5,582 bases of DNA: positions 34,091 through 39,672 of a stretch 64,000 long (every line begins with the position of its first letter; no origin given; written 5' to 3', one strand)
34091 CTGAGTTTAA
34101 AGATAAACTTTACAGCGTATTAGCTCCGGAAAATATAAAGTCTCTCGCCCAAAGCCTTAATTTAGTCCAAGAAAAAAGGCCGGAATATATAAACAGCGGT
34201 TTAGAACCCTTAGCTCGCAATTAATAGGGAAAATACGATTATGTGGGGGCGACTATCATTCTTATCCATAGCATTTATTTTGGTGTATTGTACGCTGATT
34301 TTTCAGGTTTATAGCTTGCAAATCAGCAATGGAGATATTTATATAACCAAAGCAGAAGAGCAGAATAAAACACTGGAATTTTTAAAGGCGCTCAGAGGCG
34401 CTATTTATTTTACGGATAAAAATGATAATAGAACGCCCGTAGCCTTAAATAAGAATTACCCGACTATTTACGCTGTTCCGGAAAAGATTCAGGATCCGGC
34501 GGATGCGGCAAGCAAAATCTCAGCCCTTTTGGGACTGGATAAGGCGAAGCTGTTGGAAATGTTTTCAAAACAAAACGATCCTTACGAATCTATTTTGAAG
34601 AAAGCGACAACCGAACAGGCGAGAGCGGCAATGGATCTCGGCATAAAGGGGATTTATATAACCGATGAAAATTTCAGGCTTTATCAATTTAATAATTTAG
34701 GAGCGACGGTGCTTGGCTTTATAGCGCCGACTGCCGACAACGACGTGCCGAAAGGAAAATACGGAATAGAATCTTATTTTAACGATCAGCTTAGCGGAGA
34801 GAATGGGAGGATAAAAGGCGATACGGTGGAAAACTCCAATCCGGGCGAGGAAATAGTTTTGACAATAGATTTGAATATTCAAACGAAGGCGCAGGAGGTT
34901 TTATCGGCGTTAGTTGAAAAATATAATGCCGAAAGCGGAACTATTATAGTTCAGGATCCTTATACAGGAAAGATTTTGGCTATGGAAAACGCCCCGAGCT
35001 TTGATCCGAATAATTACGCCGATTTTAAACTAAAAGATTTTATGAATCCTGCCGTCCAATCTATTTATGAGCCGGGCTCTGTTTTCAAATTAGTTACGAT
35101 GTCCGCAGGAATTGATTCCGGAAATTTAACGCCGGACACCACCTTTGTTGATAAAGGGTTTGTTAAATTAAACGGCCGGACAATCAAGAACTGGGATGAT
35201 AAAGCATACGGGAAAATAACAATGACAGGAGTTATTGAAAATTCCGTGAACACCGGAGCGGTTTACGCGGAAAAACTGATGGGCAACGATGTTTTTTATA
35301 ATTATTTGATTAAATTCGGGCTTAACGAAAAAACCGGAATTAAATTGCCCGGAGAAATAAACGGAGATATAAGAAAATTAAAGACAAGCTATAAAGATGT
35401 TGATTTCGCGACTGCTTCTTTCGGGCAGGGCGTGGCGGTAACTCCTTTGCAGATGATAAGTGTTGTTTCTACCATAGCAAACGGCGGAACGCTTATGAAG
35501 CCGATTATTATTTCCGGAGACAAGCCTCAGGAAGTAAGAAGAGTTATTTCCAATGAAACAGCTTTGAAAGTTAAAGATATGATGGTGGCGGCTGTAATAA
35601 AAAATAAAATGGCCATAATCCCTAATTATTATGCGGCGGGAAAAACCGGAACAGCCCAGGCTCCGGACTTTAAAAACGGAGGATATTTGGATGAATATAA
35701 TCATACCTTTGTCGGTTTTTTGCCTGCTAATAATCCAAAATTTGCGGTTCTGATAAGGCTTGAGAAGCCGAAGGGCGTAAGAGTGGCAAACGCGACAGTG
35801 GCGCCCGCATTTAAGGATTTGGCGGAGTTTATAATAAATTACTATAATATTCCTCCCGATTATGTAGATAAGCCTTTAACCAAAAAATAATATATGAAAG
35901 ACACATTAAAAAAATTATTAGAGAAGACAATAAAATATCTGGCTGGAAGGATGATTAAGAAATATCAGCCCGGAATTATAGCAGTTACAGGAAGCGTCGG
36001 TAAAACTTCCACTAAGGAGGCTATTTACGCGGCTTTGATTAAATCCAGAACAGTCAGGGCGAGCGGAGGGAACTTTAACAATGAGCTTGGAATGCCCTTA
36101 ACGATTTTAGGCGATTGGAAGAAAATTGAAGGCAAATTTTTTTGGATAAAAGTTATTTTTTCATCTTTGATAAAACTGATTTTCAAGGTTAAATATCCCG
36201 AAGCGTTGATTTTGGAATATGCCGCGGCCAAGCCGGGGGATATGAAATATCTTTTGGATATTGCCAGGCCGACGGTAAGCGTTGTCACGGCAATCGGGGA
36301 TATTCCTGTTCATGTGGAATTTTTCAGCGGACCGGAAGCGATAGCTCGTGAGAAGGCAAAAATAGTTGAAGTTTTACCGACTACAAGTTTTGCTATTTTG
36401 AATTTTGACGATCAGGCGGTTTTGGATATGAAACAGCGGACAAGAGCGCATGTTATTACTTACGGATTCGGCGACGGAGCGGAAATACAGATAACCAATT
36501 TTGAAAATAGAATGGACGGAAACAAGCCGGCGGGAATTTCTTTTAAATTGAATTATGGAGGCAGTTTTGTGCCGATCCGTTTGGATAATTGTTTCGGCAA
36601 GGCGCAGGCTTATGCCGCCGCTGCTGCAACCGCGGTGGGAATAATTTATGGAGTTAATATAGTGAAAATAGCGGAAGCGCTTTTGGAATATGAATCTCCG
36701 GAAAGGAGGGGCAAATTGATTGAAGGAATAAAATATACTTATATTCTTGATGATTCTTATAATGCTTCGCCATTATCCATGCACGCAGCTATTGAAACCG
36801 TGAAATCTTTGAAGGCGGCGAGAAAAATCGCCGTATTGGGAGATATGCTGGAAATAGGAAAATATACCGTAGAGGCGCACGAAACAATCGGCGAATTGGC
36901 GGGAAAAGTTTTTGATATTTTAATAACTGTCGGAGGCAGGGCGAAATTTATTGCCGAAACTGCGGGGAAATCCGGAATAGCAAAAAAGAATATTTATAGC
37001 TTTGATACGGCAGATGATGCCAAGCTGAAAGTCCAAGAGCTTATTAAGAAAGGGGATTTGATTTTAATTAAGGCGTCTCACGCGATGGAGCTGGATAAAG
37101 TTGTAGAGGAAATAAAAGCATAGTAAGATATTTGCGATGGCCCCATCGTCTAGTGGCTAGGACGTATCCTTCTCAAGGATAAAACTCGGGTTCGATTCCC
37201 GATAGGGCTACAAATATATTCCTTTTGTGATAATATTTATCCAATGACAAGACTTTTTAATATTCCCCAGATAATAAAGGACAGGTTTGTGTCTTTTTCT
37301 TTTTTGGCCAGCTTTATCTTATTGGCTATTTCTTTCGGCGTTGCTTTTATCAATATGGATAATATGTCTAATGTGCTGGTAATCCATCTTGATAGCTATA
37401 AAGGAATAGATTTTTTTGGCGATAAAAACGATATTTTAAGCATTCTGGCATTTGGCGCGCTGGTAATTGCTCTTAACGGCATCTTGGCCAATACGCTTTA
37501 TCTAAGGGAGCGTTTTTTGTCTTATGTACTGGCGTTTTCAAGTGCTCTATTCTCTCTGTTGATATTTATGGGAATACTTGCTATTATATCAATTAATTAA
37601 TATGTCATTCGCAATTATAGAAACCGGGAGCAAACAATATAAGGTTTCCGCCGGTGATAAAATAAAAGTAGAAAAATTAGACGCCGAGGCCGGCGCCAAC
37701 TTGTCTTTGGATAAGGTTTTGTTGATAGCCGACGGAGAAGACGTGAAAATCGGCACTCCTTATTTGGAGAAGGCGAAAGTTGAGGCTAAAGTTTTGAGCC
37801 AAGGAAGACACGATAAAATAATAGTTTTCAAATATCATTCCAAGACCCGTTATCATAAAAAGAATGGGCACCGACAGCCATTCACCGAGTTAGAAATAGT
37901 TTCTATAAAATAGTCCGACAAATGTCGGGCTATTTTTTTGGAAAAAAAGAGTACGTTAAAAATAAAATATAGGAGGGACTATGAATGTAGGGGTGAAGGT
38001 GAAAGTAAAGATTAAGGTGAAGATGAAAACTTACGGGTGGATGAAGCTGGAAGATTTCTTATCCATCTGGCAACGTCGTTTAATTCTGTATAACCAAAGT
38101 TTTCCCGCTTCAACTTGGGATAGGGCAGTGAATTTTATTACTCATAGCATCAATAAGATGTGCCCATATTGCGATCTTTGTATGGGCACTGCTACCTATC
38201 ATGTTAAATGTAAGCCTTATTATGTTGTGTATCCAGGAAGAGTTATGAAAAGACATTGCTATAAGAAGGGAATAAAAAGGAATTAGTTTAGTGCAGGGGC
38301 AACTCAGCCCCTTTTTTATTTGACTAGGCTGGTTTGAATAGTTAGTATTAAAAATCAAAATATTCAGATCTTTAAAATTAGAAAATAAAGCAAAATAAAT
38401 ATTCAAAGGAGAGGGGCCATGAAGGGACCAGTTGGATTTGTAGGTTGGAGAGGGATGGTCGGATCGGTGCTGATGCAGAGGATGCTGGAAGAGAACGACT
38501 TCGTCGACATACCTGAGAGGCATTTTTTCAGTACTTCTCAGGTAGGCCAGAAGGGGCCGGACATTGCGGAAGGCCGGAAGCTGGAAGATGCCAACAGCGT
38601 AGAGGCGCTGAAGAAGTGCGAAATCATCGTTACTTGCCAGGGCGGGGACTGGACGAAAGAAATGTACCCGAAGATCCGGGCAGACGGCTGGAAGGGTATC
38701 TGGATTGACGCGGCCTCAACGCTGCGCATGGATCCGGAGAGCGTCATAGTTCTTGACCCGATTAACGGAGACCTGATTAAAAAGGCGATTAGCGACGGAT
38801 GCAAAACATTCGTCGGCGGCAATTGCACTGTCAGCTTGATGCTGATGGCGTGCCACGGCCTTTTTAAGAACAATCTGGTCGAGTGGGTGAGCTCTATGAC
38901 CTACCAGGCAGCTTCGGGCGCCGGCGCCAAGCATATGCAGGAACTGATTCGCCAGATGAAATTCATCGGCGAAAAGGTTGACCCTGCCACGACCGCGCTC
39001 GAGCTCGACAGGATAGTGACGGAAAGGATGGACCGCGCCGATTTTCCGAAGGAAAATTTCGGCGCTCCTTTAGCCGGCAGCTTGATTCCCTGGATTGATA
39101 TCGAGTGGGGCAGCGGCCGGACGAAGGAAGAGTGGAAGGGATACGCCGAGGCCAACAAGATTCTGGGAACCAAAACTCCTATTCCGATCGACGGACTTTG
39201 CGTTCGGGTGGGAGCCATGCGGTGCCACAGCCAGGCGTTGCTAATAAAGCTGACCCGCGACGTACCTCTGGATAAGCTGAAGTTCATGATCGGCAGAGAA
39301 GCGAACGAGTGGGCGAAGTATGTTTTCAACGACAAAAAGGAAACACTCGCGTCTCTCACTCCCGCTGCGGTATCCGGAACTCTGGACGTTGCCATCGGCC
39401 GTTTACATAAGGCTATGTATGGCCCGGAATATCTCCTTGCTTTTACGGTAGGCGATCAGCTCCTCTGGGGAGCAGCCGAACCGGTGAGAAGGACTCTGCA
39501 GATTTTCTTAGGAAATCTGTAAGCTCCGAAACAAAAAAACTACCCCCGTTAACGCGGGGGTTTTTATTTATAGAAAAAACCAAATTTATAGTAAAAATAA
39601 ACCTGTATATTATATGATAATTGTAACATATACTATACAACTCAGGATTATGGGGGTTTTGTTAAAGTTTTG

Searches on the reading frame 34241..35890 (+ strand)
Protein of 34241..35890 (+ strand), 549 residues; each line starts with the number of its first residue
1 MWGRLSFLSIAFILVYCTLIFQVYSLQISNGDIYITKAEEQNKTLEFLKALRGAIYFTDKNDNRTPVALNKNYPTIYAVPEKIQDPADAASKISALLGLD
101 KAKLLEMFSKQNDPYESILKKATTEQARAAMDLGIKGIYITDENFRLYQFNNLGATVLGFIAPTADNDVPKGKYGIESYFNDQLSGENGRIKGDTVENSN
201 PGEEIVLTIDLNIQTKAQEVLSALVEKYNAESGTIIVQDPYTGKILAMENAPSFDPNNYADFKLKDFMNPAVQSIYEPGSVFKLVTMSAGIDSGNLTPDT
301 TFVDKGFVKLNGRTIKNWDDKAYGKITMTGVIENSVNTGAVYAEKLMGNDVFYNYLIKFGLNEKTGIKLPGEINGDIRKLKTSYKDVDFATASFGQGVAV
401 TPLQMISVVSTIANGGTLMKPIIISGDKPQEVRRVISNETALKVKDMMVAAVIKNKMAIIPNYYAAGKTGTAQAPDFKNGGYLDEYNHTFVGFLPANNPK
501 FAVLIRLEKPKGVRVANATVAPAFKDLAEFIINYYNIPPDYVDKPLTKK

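Call 104: search_protein_families(library=pfam, proteins=[window:34241-35890:+], max_evalue=0.00001)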
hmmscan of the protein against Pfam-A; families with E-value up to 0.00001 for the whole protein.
window:34241-35890:+ (549 aa): 2 families
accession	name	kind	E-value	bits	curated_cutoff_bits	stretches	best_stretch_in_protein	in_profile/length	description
PF00905.27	Transpeptidase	-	6.6e-76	255.8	22.1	1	233-526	1-296/299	Penicillin binding protein transpeptidase domain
PF03717.20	PBP_dimer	-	6.5e-13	49.9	24.4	1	49-194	3-167/180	Penicillin-binding Protein dimerisation domain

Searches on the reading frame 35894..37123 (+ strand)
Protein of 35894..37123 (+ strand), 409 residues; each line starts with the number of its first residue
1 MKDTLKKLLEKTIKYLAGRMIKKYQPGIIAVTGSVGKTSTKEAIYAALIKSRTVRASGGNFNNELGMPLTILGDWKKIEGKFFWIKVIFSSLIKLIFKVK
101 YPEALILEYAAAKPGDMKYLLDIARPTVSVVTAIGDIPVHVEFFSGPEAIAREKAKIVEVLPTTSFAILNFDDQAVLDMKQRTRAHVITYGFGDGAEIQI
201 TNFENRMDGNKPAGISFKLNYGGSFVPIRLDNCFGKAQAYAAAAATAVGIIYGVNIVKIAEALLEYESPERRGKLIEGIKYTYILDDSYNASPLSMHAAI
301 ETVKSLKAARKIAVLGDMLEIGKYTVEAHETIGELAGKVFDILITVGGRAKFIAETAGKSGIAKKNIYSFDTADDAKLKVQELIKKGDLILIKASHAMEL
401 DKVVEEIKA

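Call 104: search_protein_families(library=pfam, proteins=[window:35894-37123:+], max_evalue=0.00001)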
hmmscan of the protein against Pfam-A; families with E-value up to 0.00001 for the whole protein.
window:35894-37123:+ (409 aa): 2 families
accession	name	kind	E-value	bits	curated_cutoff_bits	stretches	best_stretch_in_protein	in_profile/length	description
PF08245.18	Mur_ligase_M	-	5.1e-24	85.8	24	2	101-248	56-199/200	Mur ligase middle domain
PF02875.26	Mur_ligase_C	-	2.4e-17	64.4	28.4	1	272-395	2-126/127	Mur ligase, glutamate ligase domain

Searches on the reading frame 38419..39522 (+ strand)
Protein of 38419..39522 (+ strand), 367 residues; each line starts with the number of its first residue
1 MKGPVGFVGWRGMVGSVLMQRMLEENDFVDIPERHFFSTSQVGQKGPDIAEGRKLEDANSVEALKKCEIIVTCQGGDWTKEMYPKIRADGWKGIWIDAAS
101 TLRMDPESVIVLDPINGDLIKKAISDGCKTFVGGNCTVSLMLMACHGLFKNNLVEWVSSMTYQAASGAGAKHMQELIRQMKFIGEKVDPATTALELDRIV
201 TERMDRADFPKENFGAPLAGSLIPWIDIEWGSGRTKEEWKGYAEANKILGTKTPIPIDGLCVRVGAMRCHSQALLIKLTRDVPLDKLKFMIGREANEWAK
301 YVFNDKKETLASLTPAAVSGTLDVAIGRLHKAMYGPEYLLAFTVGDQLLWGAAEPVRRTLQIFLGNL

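Call 104: search_protein_families(library=pfam, proteins=[window:38419-39522:+], max_evalue=0.00001)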
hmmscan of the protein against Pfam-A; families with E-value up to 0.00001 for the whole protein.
window:38419-39522:+ (367 aa): 2 families
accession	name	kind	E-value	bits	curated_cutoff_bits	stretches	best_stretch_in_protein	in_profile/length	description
PF02774.23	Semialdhyde_dhC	-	2.3e-40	139.2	26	1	147-350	3-184/184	Semialdehyde dehydrogenase, dimerisation domain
PF01118.30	Semialdhyde_dh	-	2e-22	80.3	26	1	5-123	2-121/121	Semialdehyde dehydrogenase, NAD binding domain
